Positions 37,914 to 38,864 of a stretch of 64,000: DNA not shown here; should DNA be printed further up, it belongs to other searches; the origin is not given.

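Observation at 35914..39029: Three unassigned envelope genes are built into the fliD-fliS operon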

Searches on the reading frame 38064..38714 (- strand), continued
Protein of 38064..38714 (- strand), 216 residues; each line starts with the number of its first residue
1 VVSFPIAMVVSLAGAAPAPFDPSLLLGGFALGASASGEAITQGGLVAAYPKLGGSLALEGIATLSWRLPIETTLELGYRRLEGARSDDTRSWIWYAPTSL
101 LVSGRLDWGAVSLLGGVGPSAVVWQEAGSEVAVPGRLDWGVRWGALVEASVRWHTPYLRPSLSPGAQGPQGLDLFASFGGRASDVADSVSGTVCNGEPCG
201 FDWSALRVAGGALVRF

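Call 60: find_encoding_contigs(protein=P0034, flank=10000, max_places=1)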
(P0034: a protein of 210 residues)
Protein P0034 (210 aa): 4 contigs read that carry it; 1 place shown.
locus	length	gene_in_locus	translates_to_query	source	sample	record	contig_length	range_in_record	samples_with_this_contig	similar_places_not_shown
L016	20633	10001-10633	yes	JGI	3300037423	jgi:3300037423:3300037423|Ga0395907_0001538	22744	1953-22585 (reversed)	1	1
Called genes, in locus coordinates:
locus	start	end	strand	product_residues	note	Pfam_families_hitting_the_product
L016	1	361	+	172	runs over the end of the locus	PF01618:MotA_ExbB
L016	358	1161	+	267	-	PF13677:MotB_plug, PF00691:OmpA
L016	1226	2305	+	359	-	PF02119:FlgI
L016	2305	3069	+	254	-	PF10135:Rod-binding, PF01551:Peptidase_M23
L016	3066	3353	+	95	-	PF04316:FlgM (weak)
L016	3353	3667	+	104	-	-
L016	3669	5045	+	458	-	PF00460:Flg_bb_rod (weak), PF22638:FlgK_D1, PF06429:Flg_bbr_C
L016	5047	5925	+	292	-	PF00669:Flagellin_N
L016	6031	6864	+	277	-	PF00669:Flagellin_N, PF00700:Flagellin_C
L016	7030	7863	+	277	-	PF00669:Flagellin_N, PF00700:Flagellin_C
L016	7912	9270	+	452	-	PF02465:FliD_N, PF07195:FliD_C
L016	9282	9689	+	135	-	PF02561:FliS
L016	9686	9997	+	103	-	-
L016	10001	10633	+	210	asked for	-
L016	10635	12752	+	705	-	-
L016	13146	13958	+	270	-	PF25390:WD40_RLD (faint), PF13540:RCC1_2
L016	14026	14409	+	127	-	-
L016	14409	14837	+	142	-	PF06429:Flg_bbr_C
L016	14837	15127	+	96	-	PF02049:FliE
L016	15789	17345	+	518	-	PF01514:YscJ_FliF, PF08345:YscJ_FliF_C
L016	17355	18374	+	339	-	PF14842:FliG_N, PF14841:FliG_M, PF14842:FliG_N (weak), PF01706:FliG_C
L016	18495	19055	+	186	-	PF02108:FliH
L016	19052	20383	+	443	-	PF00006:ATP-synt_ab, PF18269:T3SS_ATPase_C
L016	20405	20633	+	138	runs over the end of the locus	PF02050:FliJ (weak)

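Call 61: find_encoding_contigs(protein=P0079, flank=10000, max_places=1)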
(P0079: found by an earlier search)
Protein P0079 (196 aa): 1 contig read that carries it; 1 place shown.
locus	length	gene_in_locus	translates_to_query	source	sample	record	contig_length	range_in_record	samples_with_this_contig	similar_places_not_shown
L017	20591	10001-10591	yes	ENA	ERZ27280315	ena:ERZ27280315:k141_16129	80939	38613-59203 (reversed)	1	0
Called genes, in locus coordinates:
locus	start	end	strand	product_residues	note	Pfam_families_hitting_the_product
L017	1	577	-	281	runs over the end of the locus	-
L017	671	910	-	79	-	-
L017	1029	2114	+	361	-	PF02119:FlgI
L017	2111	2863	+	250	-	PF10135:Rod-binding, PF01551:Peptidase_M23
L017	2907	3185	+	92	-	-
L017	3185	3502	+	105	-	-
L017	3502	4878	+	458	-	PF22638:FlgK_D1, PF06429:Flg_bbr_C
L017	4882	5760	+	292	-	PF00669:Flagellin_N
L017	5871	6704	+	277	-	PF00669:Flagellin_N, PF00700:Flagellin_C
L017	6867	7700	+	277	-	PF00669:Flagellin_N, PF00700:Flagellin_C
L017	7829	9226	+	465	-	PF02465:FliD_N, PF07195:FliD_C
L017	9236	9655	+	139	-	PF02561:FliS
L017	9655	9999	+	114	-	-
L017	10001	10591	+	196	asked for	-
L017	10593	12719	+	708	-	-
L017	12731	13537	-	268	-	PF08668:HDOD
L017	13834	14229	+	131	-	-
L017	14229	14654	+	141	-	PF06429:Flg_bbr_C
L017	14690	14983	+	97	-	PF02049:FliE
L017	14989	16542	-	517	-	-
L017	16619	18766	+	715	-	PF11617:Cu-binding_MopE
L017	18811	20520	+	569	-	-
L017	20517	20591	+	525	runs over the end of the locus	-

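Call 62: find_encoding_contigs(protein=P0054, flank=10000, max_places=1)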
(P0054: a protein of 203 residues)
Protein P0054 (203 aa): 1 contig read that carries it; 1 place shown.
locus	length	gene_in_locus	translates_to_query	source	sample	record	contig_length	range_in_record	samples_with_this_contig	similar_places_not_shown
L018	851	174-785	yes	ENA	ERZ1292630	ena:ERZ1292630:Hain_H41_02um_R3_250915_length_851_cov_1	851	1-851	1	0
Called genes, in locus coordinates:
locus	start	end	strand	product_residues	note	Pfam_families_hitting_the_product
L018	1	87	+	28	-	?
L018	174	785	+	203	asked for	PF13505:OMP_b-brl (faint)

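Call 63: find_encoding_contigs(protein=P0061, flank=10000, max_places=1)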
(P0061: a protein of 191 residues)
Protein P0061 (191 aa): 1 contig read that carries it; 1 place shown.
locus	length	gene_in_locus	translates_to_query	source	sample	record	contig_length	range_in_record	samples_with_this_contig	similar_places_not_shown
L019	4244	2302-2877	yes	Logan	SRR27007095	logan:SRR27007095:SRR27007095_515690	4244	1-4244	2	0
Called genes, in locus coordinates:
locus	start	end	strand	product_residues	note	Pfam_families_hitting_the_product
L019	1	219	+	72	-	?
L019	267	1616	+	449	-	PF02465:FliD_N, PF07196:Flagellin_IN, PF07195:FliD_C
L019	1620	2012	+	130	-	PF02561:FliS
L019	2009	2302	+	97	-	-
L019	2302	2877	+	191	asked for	-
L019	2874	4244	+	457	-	?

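Call 72: find_related_loci(query=L016:17355-18371:+, collection=metagenome_contigs, flank=10000)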
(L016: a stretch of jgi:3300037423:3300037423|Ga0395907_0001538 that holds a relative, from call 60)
Query L016:17355-18371:+ (339 aa) in metagenome_contigs; peptide patterns used: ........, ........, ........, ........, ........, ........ (x = any residue, [..] = any of these).
503 stretches matched a pattern; 3 encode a relative of the query (tblastn E <= 1e-3); 3 distinct loci.
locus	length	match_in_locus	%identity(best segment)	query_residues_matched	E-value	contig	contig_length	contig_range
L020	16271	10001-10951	43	18-334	3e-77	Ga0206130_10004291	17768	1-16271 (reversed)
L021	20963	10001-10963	34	12-329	5e-41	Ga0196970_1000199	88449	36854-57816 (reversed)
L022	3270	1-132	66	291-334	4e-12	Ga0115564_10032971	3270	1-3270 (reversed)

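Call 76: search_protein_families(library=pfam, proteins=[L020:3653-3991:+, L020:4028-4708:+, L020:4710-6908:+, L020:11072-11806:+, L020:11776-13152:+, L020:13100-13387:+, L020:13731-14045:-, L020:14069-15565:-, L020:15648-16253:-, L020:8383-9948:+], max_evalue=0.1)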
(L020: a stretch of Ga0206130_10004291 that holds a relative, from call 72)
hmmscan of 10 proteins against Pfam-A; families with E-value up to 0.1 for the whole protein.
L020:3653-3991:+ (112 aa): 2 families
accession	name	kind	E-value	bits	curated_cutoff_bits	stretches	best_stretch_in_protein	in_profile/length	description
PF05400.18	FliT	-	0.034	15.4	29.5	1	16-96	15-85/85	Flagellar protein FliT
PF09177.16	STX6_10_61_N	-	0.041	14.9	29.4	1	58-106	36-84/99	Syntaxin 6/10/61, N-terminal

L020:4028-4708:+ (226 aa): 0 families

L020:4710-6908:+ (732 aa): 8 families
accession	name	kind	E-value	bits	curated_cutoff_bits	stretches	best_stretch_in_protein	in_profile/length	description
PF12895.13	ANAPC3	-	4.7e-07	30.4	27.2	0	295-331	13-49/82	Anaphase-promoting complex, cyclosome, subunit 3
PF13428.12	TPR_14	-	4.8e-06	27.2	23.5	0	305-332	1-28/44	Tetratricopeptide repeat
PF13181.12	TPR_8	-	3.9e-05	23.9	25.7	0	605-628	2-25/34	Tetratricopeptide repeat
PF14559.12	TPR_19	-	0.0058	17.4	25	0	615-679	2-62/68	Tetratricopeptide repeat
PF13431.12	TPR_17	-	0.007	17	24.4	0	305-325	13-33/34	Tetratricopeptide repeat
PF13338.12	AbiEi_4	-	0.014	15.9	25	0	438-478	5-43/49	Transcriptional regulator, AbiEi antitoxin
PF25062.1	ARM_TT21_N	-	0.02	15.1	40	0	569-674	26-132/222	Tetratricopeptide repeat protein 21 N-terminal ARM repeat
PF13432.12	TPR_16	-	0.042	14.7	32.7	0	575-627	2-54/65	Tetratricopeptide repeat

L020:11072-11806:+ (244 aa): 6 families
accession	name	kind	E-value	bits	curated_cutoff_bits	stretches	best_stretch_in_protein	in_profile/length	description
PF13851.11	GAS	-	0.00072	19.4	32.3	1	91-196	78-187/200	Growth-arrest specific micro-tubule binding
PF20275.3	CTD10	-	0.0011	20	28.1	1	73-139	19-84/134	C-terminal domain 10 of the ABC-three component (ABC-3C) systems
PF01984.25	dsDNA_bind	-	0.0034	18.1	26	1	97-174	20-97/106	Double-stranded DNA-binding domain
PF03114.23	BAR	-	0.0048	17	28.5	1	83-174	18-113/234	BAR domain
PF16712.10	SCAB_CC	-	0.08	13.2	25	0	85-149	75-139/168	Coiled-coil regions of plant-specific actin-binding protein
PF10360.14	DUF2433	-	0.083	13.4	27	0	97-162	11-73/124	Protein of unknown function (DUF2433)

L020:11776-13152:+ (458 aa): 5 families
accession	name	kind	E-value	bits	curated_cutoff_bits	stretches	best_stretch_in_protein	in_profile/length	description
PF00006.31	ATP-synt_ab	-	2.3e-81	272.9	29.5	1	154-363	1-213/213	ATP synthase alpha/beta family, nucleotide-binding domain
PF18269.6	T3SS_ATPase_C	-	1.4e-22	79.7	22.7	1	370-439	1-70/72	T3SS EscN ATPase C-terminal domain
PF00005.33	ABC_tran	-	0.0002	22.4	25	1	160-239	4-77/137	ABC transporter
PF03193.22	RsgA_GTPase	-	0.0052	17.1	30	1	166-206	105-145/174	RsgA GTPase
PF02874.29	ATP-synt_ab_N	-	0.0063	17.4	20.9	1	40-96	3-68/69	ATP synthase alpha/beta family, beta-barrel domain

L020:13100-13387:+ (95 aa): 0 families

L020:13731-14045:- (104 aa): 1 family
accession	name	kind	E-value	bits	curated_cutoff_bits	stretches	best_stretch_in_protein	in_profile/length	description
PF02823.21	ATP-synt_DE_N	-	3e-18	66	27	1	5-81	2-79/80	ATP synthase, Delta/Epsilon chain, beta-sandwich domain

L020:14069-15565:- (498 aa): 8 families
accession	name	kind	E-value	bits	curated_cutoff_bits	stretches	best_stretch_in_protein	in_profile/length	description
PF00006.31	ATP-synt_ab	-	4.3e-65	219.8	29.5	1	141-380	1-213/213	ATP synthase alpha/beta family, nucleotide-binding domain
PF02874.29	ATP-synt_ab_N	-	3.7e-19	69.4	20.9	1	8-80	1-69/69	ATP synthase alpha/beta family, beta-barrel domain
PF22919.1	ATP-synt_VA_C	-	4.4e-17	62.4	24.7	1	387-465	7-87/101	C-terminal domain of V and A type ATP synthase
PF13191.12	AAA_16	-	0.00046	21.2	32.6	1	146-299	14-157/167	AAA ATPase domain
PF18269.6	T3SS_ATPase_C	-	0.0031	17.8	22.7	1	389-449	2-63/72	T3SS EscN ATPase C-terminal domain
PF00931.28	NB-ARC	-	0.0093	15.7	23.5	0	156-187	20-51/248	NB-ARC domain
PF13481.12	AAA_25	-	0.021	14.9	27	1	151-203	29-78/195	AAA domain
PF03026.21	CM1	-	0.03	14.1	27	1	363-428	59-124/235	Influenza C virus M1 protein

L020:15648-16253:- (201 aa): 1 family
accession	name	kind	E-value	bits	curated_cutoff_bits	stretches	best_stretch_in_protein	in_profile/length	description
PF00231.24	ATP-synt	-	1.9e-57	195.6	39.9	1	1-201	85-285/285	ATP synthase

L020:8383-9948:+ (521 aa): 7 families
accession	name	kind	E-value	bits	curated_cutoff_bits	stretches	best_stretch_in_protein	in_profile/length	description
PF01514.23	YscJ_FliF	-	1.9e-42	145.6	24.4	1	43-212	3-178/179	Secretory protein of YscJ/FliF family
PF08345.17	YscJ_FliF_C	-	5e-26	92.4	23.8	1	246-404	1-147/147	Flagellar M-ring protein C-terminal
PF09413.15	DUF2007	-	0.0079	16.8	25.7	1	47-78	2-33/66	Putative prokaryotic signal transducing protein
PF12194.14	Ste5_C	-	0.05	14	25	0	157-273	9-121/189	Protein kinase Fus3-binding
PF20769.2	YPEB_N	-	0.068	13.5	27.3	0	151-192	72-113/136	YpeB N-terminal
PF19098.6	DUF5785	-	0.089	13.7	23.5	0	455-507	27-80/98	Family of unknown function (DUF5785)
PF04612.17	T2SSM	-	0.098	13.3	27.8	0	6-59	2-49/160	Type II secretion system (T2SS), protein M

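Call 78: list_cluster_members(proteins=[L020:14069-15565:-, L020:4710-6908:+, L020:4028-4708:+, L020:9962-10984:+, L020:8383-9948:+, P0001, P0007, L016:10635-12752:+, L017:10593-12719:+, P0035])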
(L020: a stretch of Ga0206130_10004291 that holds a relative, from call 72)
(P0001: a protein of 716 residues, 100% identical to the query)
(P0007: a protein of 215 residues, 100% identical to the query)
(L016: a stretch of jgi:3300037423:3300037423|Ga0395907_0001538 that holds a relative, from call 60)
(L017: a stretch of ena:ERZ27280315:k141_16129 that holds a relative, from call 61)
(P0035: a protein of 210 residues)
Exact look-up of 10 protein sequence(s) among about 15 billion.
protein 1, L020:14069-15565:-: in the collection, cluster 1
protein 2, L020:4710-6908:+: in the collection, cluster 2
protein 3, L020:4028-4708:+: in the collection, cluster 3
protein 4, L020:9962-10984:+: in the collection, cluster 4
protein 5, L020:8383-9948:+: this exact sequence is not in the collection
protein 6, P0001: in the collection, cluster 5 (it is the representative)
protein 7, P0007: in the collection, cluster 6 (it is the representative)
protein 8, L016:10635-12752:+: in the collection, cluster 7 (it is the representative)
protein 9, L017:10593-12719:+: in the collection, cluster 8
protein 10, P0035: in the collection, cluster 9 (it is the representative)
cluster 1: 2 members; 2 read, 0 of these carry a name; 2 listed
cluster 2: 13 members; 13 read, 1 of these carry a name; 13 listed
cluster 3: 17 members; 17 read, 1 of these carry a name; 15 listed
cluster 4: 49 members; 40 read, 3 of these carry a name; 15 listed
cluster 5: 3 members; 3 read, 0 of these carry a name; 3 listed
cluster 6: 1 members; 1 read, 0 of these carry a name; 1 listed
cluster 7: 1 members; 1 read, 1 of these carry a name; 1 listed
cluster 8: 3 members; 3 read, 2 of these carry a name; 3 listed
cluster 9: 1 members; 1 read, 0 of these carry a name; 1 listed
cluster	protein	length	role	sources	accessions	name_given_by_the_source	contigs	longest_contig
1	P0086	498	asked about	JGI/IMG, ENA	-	-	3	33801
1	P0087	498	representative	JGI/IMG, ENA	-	-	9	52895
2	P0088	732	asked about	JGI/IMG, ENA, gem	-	-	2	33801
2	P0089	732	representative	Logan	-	-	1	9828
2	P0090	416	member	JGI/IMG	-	tetratricopeptide (TPR) repeat protein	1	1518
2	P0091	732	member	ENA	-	-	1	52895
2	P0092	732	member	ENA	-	-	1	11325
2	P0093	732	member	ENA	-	-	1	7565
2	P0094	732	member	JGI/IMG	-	-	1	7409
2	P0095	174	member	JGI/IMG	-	-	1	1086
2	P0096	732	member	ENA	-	-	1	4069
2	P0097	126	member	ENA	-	-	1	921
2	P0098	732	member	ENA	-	-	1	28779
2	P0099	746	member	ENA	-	-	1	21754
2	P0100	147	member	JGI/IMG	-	-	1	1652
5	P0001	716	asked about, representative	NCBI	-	-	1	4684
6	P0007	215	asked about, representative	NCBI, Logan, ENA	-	-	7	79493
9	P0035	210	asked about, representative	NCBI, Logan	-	-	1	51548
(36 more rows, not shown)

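Call 82: search_solved_structures(query=L020:4710-6905:+, max_evalue=10)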
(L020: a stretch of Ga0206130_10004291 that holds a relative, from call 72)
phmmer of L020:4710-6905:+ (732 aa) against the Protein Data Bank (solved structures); distinct sequences matched with E-value up to 10: 1.
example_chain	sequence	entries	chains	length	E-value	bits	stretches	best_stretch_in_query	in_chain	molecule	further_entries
8k84_A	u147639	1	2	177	0.22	12.8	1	604-658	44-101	De novo design protein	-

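Call 83: search_solved_structures(query=L020:3653-3988:+, max_evalue=10)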
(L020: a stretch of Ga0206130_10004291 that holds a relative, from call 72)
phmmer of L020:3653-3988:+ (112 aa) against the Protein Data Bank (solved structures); distinct sequences matched with E-value up to 10: 13.
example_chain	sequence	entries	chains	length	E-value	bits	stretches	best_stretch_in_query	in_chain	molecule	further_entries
2bbh_A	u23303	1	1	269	0.041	17.3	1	21-86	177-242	divalent cation transport-related protein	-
8slb_A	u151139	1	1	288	0.047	17.1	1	21-86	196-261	Cobalt/magnesium transport protein CorA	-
3jcf_A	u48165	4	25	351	0.067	16.6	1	21-86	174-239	Magnesium transport protein CorA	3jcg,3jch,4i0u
2bbj_A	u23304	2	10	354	0.067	16.6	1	21-86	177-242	divalent cation transport-related protein | Magnesium transport protein corA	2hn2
5jrw_A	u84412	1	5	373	0.07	16.6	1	21-86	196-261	Cobalt/magnesium transport protein CorA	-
5jtg_A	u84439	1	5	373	0.071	16.6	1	21-86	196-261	Cobalt/magnesium transport protein CorA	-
2iub_A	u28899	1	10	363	0.071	16.6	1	21-86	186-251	DIVALENT CATION TRANSPORT-RELATED PROTEIN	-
8tmb_A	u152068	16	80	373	0.074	16.5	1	21-86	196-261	Cobalt/magnesium transport protein CorA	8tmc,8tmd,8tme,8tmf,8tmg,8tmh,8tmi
4eeb_A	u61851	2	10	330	0.21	15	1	21-86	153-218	Magnesium transport protein CorA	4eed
1tfe_A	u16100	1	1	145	0.36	14.3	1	26-85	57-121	ELONGATION FACTOR TS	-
4zry_B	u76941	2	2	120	0.56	13.7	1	21-86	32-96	Keratin, type II cytoskeletal 1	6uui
1aip_C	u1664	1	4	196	0.6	13.6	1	26-85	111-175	ELONGATION FACTOR TS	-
7mq8_LZ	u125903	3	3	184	0.96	12.9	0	18-76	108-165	U3 small nucleolar ribonucleoprotein protein IMP3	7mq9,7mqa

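Call 85: list_cluster_members(proteins=[P0060, P0062, P0064, P0070, P0072, P0073, P0074, P0075, P0076, P0078])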
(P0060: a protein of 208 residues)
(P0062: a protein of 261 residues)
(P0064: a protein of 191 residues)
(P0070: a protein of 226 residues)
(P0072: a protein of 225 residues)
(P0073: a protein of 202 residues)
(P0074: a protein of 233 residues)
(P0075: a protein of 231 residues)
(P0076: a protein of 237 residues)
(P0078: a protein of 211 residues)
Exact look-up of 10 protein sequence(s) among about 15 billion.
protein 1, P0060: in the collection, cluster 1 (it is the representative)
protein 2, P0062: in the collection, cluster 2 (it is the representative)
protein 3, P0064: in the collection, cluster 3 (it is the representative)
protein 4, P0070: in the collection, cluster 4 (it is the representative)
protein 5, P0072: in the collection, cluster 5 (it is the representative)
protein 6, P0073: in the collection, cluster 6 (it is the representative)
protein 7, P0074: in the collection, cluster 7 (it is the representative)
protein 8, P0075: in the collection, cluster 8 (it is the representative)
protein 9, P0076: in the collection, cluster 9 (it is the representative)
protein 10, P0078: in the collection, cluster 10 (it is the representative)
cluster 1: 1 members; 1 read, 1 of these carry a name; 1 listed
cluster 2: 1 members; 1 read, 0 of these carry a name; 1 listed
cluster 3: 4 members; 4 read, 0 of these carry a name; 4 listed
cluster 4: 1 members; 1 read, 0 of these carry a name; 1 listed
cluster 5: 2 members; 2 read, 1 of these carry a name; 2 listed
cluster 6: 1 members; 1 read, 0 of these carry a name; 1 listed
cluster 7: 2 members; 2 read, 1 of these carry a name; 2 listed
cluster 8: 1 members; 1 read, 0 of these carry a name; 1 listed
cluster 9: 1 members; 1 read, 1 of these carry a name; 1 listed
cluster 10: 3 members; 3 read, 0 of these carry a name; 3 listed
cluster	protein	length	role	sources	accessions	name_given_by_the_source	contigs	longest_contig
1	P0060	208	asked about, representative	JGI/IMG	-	hypothetical protein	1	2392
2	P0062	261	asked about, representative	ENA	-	-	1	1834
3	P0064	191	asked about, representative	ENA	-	-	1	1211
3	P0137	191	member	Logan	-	-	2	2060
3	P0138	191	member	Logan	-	-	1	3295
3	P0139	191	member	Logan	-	-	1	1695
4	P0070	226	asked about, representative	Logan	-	-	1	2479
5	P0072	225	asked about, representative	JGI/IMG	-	hypothetical protein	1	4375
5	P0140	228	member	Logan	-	-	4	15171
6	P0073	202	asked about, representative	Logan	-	-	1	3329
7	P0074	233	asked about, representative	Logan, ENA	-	-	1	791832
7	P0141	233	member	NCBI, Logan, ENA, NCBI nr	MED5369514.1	MAG: hypothetical protein VX899_00745 [Myxococcota bacterium] | hypothetical protein [Myxococcota bacterium]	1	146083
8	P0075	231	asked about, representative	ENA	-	-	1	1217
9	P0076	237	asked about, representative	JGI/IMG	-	hypothetical protein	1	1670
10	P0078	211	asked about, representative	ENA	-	-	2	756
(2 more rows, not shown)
